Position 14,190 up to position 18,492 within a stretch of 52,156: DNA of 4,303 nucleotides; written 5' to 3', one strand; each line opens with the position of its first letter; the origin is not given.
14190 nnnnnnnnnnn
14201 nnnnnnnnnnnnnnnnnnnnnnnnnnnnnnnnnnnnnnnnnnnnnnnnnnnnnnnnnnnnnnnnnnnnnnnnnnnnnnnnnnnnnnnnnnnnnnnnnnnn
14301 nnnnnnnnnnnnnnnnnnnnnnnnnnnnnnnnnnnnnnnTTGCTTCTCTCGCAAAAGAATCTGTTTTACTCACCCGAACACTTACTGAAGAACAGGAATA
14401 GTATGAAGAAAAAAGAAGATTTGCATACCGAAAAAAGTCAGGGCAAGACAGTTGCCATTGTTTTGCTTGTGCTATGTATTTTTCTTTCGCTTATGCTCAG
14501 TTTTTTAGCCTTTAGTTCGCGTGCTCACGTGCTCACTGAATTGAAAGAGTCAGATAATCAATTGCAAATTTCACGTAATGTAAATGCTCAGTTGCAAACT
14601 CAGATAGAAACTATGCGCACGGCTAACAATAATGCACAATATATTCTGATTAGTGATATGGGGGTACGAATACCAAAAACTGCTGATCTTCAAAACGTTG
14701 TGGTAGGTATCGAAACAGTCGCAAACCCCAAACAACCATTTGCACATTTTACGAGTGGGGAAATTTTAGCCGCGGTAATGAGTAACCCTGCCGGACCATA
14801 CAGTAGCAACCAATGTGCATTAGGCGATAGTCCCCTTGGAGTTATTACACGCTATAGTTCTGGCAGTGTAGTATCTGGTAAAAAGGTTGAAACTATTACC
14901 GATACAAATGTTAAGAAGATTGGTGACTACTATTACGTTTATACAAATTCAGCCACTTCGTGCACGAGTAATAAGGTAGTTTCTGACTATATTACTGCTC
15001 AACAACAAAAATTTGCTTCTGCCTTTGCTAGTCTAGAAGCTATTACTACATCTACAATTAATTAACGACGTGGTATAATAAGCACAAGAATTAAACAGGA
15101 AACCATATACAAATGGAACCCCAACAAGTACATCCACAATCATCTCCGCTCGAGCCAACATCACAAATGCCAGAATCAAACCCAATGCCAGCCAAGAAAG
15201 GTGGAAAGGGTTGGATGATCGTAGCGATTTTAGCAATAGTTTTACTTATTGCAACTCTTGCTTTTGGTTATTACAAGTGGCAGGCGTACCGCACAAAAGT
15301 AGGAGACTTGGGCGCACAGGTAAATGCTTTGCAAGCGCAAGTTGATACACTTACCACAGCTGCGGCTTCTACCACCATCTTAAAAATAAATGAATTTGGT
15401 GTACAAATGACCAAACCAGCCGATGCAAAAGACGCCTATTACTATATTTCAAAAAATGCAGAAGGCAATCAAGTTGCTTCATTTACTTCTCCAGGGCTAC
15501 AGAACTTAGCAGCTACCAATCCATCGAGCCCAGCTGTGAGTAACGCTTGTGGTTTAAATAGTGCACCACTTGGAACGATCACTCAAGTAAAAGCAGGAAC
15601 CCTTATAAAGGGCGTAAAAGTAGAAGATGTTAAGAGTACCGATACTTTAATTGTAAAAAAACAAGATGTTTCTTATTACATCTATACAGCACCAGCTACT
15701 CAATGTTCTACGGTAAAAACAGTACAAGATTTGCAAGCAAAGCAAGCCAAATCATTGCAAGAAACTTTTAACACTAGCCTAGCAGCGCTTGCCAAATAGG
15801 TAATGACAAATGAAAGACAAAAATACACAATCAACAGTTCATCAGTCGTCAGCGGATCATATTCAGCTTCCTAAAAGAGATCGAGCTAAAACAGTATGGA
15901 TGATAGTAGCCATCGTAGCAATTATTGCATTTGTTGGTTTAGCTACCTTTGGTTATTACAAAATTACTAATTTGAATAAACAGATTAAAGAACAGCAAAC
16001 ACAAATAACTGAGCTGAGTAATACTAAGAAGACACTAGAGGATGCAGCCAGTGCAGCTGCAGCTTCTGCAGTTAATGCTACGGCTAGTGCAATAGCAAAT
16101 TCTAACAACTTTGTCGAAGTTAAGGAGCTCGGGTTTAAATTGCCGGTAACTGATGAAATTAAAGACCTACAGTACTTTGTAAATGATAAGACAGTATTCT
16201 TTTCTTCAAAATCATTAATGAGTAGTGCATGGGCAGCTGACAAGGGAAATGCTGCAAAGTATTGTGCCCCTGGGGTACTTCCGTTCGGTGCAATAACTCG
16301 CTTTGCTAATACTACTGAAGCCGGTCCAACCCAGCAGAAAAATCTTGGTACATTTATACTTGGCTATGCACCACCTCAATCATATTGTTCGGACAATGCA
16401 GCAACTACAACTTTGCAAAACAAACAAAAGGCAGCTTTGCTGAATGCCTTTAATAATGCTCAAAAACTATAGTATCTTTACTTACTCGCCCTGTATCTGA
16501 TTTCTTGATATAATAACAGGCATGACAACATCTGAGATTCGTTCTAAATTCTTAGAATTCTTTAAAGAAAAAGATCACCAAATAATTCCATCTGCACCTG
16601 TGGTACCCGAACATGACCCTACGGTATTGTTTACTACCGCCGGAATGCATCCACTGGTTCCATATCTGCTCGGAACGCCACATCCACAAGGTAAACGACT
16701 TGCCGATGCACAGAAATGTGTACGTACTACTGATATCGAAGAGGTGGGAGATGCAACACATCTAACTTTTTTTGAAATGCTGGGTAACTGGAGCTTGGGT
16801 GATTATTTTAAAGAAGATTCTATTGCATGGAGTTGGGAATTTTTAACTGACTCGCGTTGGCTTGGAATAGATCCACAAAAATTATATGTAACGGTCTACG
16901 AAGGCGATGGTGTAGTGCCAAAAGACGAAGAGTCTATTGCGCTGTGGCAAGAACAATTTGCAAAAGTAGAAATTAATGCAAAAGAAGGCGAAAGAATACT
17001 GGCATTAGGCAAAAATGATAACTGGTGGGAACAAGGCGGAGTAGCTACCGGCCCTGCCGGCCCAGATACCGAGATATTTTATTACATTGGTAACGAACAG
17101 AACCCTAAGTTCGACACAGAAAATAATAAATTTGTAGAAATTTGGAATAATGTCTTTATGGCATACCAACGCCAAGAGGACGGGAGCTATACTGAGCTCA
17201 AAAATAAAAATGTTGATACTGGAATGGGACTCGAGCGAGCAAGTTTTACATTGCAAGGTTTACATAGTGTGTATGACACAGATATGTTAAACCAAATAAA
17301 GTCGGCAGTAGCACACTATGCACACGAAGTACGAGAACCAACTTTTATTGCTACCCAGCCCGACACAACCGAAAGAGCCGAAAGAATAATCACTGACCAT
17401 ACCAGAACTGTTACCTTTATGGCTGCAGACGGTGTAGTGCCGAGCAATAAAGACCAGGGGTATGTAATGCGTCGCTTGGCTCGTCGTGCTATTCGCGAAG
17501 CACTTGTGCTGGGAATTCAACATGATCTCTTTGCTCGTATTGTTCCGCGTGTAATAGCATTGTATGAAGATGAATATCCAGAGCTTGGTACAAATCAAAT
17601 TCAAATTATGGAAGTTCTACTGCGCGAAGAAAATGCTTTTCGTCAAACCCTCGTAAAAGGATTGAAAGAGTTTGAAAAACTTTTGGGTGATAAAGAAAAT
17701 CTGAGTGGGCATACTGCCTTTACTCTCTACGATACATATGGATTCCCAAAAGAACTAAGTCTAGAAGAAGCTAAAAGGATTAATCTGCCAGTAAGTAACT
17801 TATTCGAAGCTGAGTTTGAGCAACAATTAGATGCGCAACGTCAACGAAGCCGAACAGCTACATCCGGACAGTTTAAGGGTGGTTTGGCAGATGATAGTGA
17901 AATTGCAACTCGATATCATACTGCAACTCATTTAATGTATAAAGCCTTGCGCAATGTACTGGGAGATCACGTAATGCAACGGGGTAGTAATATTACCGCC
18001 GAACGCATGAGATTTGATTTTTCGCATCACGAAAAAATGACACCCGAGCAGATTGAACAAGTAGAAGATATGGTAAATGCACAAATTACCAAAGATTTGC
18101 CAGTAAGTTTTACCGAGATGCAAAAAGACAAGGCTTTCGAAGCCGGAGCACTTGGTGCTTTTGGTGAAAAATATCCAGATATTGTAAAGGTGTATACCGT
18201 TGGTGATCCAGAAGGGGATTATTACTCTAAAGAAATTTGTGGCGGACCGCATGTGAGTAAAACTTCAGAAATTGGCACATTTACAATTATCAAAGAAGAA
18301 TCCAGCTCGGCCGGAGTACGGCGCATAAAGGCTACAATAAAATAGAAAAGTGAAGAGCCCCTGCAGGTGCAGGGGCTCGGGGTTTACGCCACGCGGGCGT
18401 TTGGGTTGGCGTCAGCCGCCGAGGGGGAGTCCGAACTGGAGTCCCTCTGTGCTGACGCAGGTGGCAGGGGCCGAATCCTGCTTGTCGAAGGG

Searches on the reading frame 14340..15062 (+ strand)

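Call 5: search_protein_families(library=pfam, proteins=[window:14340-15062:+], max_evalue=1)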
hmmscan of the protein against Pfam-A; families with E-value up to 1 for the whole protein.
window:14340-15062:+ (241 aa): 2 families
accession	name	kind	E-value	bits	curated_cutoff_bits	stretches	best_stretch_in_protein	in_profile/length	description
PF10624.15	TraS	-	0.02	15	27.4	1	22-93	49-118/157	Plasmid conjugative transfer entry exclusion protein TraS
PF12381.14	Peptidase_C3G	-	0.05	13.5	22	1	61-126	49-113/231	Tungro spherical virus-type peptidase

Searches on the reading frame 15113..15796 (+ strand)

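Call 5: search_protein_families(library=pfam, proteins=[window:15113-15796:+], max_evalue=1)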
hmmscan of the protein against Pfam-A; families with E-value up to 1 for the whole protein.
window:15113-15796:+ (228 aa): 4 families
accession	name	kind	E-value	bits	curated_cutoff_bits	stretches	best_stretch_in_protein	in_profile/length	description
PF09167.16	DUF1942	-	0.0052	17.3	22.4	1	151-214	4-69/123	Domain of unknown function (DUF1942)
PF14316.11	DUF4381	-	0.022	15.5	27.2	1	33-91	20-77/145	Domain of unknown function (DUF4381)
PF02656.20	DUF202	-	0.12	13.3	23.4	1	29-59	33-65/68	Domain of unknown function (DUF202)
PF04728.18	LPP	-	0.22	12.3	29.1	1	62-85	1-24/53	Lipoprotein leucine-zipper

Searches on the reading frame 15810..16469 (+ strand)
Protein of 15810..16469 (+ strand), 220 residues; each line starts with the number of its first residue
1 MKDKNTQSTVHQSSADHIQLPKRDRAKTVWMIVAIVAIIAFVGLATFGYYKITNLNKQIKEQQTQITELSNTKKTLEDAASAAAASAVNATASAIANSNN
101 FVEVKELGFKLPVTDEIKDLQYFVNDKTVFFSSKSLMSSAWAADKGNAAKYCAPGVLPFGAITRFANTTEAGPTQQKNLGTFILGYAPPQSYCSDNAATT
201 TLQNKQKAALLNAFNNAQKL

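Call 5: search_protein_families(library=pfam, proteins=[window:15810-16469:+], max_evalue=1)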
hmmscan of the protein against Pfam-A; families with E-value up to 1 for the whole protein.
window:15810-16469:+ (220 aa): 11 families
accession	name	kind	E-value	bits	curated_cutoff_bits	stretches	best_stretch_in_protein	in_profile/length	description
PF04612.17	T2SSM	-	0.0029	18.2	27.8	1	19-96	10-87/160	Type II secretion system (T2SS), protein M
PF18457.6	PUD1_2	-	0.0039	17.6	28.8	1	59-138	86-166/170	Up-Regulated in long-lived daf-2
PF20664.2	DUF6814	-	0.015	16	25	1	14-53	27-66/71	Family of unknown function (DUF6814)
PF04977.20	DivIC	-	0.024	14.9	28.9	1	41-78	8-45/80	Septum formation initiator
PF02996.22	Prefoldin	-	0.031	14.6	23.2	1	51-81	4-34/120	Prefoldin subunit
PF04102.17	SlyX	-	0.039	15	30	1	51-88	18-55/67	SlyX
PF23203.1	KIF21A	-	0.055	13.6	28.5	1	51-88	84-121/161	KIF21A-like domain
PF12794.12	MscS_TM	-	0.061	12.6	28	1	12-50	180-219/339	Mechanosensitive ion channel inner membrane domain 1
PF14316.11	DUF4381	-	0.092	13.5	27.2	1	29-85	20-73/145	Domain of unknown function (DUF4381)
PF06305.16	LapA_dom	-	0.11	12.8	28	1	30-72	20-62/64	Lipopolysaccharide assembly protein A domain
PF23831.1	DUF7201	-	0.21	11.7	27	1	8-44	80-115/142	Coiled-coil region of unknown function (DUF7201)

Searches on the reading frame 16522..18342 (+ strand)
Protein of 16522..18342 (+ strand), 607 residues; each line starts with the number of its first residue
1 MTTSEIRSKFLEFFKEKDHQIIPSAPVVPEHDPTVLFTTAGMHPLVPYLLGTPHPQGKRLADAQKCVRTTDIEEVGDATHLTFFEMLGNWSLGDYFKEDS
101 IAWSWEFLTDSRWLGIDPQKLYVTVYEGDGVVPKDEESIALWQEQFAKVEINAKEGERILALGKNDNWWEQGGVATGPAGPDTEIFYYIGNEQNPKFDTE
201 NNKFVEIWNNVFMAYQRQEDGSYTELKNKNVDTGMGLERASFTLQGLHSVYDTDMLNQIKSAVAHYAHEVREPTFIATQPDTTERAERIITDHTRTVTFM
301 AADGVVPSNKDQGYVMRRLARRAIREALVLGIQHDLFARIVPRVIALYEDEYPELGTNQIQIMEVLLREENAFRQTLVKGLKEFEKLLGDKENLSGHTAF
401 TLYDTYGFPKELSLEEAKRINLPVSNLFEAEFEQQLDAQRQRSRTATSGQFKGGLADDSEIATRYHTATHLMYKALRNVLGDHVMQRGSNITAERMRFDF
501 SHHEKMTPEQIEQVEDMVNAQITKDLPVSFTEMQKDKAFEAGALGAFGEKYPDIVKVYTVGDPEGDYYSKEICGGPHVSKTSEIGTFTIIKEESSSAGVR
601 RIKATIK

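Call 100: list_cluster_members(proteins=[L020:2669-5560:-, L020:1548-2666:-, L021:1586-3124:+, L021:8445-9410:-, window:16522-18342:+, L009:7143-8615:-, L003:6861-8681:-])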
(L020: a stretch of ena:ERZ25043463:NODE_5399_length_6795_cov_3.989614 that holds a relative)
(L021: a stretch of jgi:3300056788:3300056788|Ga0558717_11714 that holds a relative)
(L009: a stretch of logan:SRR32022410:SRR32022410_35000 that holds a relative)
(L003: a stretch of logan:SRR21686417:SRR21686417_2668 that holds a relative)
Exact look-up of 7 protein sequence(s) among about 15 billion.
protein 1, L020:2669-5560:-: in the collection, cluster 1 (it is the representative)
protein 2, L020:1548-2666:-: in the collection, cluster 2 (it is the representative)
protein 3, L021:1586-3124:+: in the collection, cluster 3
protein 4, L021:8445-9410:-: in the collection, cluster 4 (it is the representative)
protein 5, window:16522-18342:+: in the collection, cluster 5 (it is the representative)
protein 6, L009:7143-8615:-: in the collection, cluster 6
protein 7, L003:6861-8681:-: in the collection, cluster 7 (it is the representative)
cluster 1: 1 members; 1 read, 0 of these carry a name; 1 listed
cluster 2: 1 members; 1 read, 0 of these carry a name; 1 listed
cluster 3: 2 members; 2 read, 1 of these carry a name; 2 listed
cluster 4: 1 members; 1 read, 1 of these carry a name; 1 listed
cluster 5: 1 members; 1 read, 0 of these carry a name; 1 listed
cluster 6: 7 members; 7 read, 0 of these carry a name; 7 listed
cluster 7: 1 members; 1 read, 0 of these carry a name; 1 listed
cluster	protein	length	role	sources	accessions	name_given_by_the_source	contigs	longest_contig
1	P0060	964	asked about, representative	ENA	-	-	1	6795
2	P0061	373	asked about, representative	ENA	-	-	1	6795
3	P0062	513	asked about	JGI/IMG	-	apolipoprotein N-acyltransferase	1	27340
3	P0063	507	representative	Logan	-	-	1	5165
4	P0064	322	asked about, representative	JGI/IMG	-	NADPH:quinone reductase-like Zn-dependent oxidoreductase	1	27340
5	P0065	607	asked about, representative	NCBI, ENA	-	-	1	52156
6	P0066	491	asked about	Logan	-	-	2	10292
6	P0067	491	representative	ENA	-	-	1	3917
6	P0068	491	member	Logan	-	-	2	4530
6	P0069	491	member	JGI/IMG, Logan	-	-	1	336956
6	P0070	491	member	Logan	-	-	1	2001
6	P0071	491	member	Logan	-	-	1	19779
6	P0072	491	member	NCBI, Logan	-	-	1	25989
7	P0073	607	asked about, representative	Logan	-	-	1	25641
